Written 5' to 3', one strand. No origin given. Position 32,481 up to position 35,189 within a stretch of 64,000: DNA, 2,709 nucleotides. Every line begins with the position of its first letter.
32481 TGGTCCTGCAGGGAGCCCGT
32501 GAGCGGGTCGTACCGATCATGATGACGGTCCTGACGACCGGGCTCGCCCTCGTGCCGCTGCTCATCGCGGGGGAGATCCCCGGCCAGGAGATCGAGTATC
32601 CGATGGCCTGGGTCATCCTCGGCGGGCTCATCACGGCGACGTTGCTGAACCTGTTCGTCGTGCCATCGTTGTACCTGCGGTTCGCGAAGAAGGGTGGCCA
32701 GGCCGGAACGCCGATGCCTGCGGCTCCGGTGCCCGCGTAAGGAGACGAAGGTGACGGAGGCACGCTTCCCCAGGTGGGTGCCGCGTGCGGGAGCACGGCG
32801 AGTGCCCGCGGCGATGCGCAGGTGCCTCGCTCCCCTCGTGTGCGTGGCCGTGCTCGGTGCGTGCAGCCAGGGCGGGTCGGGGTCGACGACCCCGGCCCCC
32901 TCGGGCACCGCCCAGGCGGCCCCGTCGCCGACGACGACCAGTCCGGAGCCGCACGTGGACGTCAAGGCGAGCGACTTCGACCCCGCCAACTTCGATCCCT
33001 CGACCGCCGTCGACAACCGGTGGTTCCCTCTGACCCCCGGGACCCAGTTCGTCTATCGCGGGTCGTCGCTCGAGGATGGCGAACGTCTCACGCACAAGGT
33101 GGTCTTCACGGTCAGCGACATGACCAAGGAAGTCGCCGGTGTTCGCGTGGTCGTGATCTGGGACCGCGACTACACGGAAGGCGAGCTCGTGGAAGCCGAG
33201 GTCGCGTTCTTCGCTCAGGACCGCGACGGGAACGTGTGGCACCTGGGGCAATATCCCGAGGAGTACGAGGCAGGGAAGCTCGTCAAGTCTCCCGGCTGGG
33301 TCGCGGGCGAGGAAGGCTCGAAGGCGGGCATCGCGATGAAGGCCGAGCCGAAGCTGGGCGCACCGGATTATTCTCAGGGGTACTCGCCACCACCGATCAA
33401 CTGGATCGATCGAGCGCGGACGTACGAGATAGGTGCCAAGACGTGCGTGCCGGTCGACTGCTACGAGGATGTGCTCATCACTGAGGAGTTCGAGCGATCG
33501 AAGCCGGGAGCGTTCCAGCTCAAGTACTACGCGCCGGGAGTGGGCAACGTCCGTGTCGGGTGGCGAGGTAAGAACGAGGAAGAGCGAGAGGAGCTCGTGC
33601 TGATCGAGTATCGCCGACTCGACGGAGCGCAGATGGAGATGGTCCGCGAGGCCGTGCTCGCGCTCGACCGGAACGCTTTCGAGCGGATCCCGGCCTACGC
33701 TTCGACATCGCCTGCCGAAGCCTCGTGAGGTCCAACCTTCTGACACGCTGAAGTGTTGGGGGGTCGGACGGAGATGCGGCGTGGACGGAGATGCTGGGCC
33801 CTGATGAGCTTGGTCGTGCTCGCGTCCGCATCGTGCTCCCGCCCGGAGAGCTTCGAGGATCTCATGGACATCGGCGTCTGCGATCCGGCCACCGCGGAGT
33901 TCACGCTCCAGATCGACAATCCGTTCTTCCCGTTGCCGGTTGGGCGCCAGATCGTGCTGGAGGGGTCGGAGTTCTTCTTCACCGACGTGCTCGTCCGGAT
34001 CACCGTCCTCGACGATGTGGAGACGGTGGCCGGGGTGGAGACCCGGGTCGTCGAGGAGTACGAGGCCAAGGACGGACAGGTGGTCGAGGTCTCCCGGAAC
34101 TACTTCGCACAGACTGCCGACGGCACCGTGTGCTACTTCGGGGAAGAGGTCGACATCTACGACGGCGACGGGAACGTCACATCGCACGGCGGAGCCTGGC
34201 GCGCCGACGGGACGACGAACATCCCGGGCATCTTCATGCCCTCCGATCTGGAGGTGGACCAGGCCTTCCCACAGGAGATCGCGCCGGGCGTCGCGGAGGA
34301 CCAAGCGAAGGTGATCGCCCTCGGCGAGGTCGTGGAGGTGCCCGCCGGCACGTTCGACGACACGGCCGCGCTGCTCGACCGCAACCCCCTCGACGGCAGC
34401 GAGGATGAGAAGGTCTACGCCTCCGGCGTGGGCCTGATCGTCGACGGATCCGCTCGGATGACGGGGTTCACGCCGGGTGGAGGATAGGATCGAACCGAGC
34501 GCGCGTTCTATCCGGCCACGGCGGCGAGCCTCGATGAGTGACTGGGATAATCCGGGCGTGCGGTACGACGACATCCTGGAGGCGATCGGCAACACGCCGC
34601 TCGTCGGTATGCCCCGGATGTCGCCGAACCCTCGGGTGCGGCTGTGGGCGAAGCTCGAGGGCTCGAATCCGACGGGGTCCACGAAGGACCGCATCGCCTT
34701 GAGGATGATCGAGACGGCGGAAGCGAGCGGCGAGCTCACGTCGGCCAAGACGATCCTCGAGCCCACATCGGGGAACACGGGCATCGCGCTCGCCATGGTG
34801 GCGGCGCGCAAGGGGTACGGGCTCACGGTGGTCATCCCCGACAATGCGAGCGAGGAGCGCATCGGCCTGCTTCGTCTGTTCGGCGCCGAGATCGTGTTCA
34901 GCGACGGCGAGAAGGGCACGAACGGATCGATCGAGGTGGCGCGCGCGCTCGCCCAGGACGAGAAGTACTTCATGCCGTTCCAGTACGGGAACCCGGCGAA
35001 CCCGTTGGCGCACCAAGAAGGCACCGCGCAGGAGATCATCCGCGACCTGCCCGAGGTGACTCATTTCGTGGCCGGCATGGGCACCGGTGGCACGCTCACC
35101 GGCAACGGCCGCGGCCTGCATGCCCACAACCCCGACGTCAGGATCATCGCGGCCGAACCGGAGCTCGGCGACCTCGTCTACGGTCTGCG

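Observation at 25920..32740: Two tandem CusA/CzcA-like RND genes plus an intervening lipoprotein carry at least 18 frame changes but no obvious large deletions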

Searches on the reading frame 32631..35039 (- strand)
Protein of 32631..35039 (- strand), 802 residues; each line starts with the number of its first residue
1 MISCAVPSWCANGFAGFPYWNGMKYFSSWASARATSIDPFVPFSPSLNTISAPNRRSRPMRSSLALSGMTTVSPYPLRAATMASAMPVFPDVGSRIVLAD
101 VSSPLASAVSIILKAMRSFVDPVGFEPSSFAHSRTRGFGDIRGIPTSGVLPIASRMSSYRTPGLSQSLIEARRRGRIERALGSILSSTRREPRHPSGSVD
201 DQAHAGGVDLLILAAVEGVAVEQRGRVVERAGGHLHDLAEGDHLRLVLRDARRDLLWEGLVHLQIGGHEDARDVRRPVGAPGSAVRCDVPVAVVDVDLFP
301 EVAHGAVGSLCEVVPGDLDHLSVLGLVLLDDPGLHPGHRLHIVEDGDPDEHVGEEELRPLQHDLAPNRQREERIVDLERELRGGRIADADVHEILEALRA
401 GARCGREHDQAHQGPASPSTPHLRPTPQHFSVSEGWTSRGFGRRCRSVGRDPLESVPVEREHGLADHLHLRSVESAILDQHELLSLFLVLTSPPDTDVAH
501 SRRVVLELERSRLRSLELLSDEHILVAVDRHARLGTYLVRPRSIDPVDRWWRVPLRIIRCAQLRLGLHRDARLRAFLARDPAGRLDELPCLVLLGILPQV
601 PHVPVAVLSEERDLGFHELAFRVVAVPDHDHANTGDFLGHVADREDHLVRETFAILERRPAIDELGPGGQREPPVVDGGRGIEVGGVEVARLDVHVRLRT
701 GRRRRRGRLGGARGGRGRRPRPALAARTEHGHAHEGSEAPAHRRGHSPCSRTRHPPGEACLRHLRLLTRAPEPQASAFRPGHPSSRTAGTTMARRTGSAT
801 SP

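Call 13: find_encoding_contigs(protein=window:32631-35039:-, flank=10000, max_places=6)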
Protein window:32631-35039:- (802 aa): no gene with exactly this product is on record in the collection.

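Call 49: search_protein_families(library=pfam, proteins=[window:32631-35039:-], max_evalue=0.001)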
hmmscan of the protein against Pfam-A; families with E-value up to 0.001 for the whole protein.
window:32631-35039:- (802 aa): 0 families
